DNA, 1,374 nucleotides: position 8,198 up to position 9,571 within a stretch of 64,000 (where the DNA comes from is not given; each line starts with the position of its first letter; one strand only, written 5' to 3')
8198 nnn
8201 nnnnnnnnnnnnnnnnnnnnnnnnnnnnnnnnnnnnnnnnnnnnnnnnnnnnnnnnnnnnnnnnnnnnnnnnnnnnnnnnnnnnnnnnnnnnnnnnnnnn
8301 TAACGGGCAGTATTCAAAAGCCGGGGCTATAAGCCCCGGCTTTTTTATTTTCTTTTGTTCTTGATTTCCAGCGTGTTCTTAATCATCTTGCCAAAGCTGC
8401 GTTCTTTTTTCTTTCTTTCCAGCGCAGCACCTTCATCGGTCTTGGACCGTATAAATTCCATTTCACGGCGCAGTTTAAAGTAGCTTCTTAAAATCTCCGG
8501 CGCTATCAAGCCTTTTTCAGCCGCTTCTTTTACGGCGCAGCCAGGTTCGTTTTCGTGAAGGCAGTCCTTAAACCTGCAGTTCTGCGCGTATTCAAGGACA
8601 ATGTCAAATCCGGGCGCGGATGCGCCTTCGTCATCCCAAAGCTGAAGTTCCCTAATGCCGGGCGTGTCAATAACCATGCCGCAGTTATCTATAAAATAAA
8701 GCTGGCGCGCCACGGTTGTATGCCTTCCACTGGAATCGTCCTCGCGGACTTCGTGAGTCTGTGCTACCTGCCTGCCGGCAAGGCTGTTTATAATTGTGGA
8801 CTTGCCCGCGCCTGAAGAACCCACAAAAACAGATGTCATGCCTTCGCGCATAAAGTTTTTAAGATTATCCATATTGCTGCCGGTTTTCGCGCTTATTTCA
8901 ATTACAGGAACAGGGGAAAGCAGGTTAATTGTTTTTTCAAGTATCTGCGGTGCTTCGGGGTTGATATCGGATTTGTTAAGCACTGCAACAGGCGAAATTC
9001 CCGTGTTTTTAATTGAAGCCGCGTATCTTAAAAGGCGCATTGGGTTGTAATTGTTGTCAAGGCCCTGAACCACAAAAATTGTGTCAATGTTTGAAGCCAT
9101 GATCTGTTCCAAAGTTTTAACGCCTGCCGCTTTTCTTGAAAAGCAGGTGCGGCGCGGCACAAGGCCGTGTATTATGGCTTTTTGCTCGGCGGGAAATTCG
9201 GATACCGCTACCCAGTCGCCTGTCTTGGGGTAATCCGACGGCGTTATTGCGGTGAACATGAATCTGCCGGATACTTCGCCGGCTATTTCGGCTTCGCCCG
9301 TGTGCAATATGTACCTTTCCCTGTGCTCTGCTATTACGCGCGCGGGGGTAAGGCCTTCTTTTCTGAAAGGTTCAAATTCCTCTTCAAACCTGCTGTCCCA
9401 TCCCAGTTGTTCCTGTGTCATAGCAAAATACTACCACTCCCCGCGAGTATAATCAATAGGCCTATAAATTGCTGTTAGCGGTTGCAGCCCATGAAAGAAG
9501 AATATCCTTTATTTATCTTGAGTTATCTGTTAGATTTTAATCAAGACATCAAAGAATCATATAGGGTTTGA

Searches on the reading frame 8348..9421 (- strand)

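Call 17: search_protein_families(library=pfam, proteins=[window:8348-9421:-], max_evalue=0.001)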
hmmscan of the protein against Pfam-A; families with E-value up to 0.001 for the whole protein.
window:8348-9421:- (358 aa): 7 families
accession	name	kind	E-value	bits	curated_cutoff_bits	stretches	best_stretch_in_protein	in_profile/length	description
PF03193.22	RsgA_GTPase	-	4.8e-44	150.7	30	1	88-262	2-174/174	RsgA GTPase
PF01926.29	MMR_HSR1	-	1.9e-06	28.4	21.9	1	198-257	3-58/113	50S ribosome-binding GTPase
PF02421.24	FeoB_N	-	2e-05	24.6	27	0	110-189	77-154/156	Ferrous iron transport protein B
PF00005.33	ABC_tran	-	2.6e-05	25.3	25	1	187-229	4-46/137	ABC transporter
PF00350.29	Dynamin_N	-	7.5e-05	23.2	27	0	198-223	2-27/168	Dynamin family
PF00735.24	Septin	-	0.00016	21.5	26.2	1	196-256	6-72/280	Septin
PF04548.22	AIG1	-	0.00026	20.8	27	1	198-263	4-66/212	AIG1 family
